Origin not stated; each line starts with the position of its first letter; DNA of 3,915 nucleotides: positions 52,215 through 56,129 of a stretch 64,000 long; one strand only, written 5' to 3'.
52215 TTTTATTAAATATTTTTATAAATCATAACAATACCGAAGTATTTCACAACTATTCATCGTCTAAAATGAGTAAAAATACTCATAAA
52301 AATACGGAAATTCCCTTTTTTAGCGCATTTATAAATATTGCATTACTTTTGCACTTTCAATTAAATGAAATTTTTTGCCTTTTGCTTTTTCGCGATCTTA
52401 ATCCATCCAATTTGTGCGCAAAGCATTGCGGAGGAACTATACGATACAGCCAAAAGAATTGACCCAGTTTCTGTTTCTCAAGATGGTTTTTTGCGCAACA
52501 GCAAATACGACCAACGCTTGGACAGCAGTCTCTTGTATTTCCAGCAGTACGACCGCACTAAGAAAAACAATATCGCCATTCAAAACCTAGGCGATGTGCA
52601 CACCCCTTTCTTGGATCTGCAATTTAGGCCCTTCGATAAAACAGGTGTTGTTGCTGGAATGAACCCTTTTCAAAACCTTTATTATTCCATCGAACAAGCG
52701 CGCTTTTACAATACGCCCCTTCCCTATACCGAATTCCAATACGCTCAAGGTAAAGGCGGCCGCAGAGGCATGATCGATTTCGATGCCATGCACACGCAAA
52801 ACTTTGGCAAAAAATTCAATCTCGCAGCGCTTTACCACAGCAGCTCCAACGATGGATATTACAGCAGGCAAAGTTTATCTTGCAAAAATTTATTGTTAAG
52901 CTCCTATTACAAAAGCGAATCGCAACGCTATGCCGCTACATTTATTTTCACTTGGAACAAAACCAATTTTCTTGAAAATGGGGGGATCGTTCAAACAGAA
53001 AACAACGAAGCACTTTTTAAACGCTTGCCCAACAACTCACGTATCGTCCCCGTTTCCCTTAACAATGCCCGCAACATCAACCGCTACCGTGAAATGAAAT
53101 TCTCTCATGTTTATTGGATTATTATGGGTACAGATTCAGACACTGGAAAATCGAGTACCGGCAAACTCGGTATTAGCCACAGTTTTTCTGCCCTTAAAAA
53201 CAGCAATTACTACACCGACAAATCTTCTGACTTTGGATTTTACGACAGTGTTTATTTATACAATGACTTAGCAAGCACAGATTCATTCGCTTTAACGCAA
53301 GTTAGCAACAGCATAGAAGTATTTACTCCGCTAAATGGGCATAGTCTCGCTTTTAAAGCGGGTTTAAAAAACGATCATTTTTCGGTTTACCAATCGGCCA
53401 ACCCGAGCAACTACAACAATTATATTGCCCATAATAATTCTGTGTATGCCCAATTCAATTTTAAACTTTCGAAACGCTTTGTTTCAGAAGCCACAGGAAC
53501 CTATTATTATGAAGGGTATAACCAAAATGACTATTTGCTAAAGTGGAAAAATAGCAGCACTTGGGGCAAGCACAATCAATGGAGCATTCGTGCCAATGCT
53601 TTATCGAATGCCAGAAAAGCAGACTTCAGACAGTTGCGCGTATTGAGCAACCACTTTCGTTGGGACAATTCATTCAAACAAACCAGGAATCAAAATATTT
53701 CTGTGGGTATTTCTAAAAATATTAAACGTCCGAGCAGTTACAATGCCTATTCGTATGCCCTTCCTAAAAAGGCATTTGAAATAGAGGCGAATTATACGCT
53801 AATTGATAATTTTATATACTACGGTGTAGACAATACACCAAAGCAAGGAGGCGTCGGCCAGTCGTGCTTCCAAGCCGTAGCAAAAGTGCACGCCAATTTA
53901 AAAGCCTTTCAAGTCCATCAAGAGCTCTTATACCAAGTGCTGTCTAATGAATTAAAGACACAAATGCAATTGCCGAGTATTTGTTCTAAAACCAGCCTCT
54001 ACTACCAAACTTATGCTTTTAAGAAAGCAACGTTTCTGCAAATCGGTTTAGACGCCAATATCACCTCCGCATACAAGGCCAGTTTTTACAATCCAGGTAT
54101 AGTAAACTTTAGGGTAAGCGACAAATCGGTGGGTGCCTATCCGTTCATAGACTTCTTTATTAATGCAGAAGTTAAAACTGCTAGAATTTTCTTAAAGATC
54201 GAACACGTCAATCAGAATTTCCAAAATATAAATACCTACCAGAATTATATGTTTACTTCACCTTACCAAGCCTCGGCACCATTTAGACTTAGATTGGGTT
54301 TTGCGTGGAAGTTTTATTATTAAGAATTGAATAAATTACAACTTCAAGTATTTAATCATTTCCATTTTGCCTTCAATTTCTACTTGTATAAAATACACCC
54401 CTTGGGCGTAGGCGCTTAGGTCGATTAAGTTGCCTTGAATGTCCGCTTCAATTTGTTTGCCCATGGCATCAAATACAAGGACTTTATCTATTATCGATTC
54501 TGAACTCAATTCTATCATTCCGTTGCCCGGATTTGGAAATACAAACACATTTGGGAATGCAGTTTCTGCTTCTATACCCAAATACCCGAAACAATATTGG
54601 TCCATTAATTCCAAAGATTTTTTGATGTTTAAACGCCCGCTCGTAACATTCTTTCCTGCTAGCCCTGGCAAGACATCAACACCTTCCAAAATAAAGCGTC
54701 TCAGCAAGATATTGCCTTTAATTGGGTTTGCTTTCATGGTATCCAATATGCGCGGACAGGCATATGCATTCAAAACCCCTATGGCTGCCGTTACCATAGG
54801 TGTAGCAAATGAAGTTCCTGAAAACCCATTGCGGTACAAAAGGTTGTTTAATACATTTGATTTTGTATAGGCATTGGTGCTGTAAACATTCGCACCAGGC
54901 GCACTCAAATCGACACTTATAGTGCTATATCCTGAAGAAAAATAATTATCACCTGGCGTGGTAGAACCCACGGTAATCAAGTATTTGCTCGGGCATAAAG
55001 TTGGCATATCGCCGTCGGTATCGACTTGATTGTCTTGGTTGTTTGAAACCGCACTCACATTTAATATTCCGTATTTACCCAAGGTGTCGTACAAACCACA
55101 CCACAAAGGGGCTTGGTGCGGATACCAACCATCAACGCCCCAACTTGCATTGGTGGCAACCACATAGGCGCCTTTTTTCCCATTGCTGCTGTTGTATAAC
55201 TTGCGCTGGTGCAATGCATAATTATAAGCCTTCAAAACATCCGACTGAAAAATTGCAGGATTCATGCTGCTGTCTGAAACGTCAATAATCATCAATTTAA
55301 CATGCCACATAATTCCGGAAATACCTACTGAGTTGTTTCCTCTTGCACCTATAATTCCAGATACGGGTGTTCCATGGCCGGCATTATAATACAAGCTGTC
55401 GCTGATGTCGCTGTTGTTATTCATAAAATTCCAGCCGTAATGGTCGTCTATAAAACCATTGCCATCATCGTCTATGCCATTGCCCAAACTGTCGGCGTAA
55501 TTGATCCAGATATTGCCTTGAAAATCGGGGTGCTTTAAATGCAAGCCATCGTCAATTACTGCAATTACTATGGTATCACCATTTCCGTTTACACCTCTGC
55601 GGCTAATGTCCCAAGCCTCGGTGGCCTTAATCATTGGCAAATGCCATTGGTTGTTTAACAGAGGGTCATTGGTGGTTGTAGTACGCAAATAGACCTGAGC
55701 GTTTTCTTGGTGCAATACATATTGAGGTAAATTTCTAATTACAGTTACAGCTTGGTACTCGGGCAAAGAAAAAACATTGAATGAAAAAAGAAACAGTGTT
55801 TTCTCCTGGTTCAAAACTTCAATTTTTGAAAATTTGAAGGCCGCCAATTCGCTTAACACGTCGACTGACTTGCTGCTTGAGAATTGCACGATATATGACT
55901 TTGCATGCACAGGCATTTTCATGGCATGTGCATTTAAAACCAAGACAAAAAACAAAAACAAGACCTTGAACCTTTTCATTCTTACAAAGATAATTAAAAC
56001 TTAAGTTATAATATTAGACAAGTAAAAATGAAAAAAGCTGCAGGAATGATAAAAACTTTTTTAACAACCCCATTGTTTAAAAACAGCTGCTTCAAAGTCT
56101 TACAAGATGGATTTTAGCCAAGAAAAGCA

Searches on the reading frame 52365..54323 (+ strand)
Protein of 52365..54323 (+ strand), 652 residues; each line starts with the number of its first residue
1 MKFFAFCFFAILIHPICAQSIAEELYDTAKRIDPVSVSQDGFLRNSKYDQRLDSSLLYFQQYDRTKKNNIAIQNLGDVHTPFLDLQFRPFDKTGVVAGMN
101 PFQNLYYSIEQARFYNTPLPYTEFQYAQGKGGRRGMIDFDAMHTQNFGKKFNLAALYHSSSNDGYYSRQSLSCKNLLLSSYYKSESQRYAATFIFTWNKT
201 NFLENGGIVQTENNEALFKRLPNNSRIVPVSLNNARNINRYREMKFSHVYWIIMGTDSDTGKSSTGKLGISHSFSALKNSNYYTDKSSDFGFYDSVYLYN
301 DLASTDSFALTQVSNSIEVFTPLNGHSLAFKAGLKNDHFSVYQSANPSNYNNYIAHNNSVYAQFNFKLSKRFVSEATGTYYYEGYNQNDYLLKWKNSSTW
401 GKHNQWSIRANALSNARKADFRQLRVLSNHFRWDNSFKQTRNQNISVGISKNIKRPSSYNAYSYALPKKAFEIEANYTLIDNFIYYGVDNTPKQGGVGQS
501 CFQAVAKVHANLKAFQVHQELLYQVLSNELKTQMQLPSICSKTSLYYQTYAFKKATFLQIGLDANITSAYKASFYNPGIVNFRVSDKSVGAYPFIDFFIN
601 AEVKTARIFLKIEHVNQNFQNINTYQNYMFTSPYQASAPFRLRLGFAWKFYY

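Call 6: search_protein_families(library=pfam, proteins=[window:52365-54323:+], max_evalue=0.001)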
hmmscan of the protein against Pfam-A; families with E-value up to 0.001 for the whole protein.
window:52365-54323:+ (652 aa): 1 family
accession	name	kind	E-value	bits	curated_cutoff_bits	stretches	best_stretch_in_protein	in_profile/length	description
PF14121.12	Porin_10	-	8.6e-92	309.2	27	1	46-651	13-596/597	Putative porin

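Call 30: search_protein_families(library=ncbifam, proteins=[window:52365-54323:+], max_evalue=0.01)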
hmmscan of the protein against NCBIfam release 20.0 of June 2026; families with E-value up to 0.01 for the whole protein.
window:52365-54323:+ (652 aa): 0 families

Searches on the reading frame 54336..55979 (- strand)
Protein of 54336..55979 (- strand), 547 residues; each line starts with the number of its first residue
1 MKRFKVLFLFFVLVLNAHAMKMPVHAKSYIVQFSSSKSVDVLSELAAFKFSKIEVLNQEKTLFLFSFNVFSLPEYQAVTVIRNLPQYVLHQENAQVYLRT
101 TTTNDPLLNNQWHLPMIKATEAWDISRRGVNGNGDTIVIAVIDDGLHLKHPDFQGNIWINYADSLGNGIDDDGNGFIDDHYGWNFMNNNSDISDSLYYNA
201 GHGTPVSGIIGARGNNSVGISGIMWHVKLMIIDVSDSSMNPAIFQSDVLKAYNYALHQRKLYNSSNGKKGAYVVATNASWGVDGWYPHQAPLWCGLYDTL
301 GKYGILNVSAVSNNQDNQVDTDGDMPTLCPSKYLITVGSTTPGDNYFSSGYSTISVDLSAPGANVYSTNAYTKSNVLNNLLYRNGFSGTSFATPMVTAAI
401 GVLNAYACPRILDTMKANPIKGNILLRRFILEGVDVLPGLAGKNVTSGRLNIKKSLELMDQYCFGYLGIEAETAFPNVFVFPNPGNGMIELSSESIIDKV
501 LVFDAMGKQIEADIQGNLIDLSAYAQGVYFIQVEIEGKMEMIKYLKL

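Call 64: search_protein_families(library=pfam, proteins=[window:54336-55979:-], max_evalue=0.0001)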
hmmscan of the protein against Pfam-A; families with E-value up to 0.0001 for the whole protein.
window:54336-55979:- (547 aa): 2 families
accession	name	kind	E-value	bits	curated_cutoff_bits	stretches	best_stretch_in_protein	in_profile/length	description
PF00082.27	Peptidase_S8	-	9.9e-32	110.8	21.8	1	134-407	1-256/288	Subtilase family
PF18962.6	Por_Secre_tail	-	1.6e-09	38.3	27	1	480-540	1-69/75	Secretion system C-terminal sorting domain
